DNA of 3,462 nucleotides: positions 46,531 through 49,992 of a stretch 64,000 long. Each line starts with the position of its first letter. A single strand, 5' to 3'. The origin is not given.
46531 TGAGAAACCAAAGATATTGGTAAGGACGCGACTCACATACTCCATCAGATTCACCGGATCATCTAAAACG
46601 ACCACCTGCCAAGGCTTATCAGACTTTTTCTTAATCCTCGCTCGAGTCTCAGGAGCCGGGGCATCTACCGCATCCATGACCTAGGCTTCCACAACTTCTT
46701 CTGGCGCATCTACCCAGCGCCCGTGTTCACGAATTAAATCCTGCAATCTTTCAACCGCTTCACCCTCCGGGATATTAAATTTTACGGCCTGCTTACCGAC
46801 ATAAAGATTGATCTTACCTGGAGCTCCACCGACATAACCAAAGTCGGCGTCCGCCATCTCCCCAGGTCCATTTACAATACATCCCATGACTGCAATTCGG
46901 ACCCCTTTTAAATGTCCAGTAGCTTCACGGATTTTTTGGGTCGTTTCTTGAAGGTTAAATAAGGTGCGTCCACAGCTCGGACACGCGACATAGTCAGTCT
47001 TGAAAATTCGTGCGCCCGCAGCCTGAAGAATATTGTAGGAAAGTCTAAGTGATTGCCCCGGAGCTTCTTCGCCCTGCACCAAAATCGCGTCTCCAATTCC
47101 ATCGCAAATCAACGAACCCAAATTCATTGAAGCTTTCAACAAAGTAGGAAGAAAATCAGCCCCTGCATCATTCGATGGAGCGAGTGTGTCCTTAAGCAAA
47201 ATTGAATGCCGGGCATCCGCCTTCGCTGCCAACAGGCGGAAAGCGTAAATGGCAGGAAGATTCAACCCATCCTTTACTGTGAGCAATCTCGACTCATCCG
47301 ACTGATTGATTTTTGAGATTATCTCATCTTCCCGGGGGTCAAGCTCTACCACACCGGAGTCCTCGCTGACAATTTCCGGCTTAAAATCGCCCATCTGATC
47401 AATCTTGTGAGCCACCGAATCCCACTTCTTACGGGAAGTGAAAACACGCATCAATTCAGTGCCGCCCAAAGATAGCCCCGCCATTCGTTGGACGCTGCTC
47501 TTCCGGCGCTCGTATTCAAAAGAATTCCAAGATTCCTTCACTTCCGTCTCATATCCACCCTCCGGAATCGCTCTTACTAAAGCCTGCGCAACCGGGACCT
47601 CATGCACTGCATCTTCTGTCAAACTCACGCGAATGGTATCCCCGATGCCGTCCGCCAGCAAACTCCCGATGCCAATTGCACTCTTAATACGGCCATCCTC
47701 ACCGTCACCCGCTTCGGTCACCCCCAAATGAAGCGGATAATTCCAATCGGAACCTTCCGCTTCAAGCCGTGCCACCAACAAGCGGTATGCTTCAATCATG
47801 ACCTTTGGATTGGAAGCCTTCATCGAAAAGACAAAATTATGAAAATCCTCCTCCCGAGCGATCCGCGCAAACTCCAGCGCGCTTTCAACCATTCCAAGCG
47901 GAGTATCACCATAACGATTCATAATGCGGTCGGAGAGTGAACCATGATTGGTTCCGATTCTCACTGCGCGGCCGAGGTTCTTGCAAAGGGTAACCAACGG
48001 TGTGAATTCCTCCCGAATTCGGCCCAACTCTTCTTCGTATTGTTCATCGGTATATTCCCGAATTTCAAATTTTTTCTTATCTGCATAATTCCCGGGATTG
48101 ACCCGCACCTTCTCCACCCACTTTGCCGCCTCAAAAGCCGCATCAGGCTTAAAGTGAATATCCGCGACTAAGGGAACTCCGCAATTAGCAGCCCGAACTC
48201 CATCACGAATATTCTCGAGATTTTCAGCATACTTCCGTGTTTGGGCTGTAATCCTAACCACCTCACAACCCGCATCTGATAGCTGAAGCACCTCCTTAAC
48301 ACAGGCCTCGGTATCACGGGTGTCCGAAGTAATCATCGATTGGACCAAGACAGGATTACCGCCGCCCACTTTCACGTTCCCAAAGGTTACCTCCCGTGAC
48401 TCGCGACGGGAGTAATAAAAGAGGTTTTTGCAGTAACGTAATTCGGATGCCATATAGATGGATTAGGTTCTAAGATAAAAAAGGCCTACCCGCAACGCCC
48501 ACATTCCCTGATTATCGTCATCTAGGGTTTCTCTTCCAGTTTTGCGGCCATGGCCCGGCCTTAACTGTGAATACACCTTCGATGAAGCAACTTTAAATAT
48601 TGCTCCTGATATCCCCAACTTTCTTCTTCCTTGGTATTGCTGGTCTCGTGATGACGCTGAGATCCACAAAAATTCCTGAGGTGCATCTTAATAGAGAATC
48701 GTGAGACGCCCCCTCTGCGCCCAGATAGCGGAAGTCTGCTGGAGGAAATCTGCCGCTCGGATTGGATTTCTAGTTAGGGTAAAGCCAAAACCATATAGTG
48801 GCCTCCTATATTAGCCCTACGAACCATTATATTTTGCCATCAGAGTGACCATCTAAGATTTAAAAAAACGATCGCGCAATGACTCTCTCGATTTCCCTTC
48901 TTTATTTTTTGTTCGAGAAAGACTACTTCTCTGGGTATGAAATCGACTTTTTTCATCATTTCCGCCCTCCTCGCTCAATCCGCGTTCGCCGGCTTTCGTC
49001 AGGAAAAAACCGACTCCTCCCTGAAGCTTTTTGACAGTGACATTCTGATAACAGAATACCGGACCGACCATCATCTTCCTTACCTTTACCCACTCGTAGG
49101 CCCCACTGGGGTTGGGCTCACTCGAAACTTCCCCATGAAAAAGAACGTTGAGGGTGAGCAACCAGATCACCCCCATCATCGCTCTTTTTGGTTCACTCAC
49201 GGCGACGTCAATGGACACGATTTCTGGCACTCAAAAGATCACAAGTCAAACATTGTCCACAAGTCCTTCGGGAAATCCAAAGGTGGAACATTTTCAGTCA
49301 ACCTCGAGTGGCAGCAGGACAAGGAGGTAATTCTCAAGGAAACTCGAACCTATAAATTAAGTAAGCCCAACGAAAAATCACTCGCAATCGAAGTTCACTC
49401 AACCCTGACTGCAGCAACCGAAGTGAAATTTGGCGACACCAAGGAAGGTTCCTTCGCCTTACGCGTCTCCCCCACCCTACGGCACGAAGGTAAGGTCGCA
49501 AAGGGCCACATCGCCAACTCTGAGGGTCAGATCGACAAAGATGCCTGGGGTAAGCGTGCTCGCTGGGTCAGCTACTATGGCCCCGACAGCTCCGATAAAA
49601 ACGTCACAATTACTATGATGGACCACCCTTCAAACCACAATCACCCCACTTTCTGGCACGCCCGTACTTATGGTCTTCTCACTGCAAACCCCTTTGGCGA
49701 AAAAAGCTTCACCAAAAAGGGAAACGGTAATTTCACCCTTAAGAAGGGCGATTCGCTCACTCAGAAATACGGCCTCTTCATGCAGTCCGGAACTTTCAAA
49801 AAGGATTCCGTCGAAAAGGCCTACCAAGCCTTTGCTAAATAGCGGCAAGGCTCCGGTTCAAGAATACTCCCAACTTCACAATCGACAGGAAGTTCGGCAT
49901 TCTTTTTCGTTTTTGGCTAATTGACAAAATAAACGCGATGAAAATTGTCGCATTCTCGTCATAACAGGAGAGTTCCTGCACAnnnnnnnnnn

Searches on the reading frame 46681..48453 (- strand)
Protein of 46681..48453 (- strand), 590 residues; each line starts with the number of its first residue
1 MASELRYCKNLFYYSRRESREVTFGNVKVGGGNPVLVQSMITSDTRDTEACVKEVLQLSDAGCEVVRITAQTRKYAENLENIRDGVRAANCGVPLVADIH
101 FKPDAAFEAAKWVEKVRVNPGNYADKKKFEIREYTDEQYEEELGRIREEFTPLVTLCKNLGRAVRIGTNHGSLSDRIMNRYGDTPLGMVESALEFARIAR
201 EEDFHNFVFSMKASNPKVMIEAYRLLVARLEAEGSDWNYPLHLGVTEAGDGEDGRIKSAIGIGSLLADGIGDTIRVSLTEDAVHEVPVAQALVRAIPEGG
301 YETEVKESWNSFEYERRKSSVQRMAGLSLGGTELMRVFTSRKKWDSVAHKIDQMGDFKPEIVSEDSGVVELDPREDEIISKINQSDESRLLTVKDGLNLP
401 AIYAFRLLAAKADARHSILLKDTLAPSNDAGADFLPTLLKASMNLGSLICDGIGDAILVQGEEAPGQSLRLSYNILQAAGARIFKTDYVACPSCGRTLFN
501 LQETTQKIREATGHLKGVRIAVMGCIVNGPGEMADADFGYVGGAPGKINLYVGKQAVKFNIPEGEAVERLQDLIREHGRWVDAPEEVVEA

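Call 49: search_protein_families(library=pfam, proteins=[window:46681-48453:-], max_evalue=0.0001)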
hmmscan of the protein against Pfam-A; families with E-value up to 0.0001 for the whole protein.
window:46681-48453:- (590 aa): 1 family
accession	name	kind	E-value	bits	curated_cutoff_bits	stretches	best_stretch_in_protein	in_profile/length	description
PF04551.19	GcpE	-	1.8e-127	425.5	32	2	20-296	2-247/343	GcpE protein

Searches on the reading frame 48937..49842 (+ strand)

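Call 49: search_protein_families(library=pfam, proteins=[window:48937-49842:+], max_evalue=0.0001)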
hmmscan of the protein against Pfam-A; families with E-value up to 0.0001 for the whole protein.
window:48937-49842:+ (301 aa): 1 family
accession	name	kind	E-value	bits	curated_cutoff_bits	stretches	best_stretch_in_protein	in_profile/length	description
PF14100.11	DUF6807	-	4.5e-65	220.4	27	1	43-296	23-269/270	Family of unknown function (DUF6807)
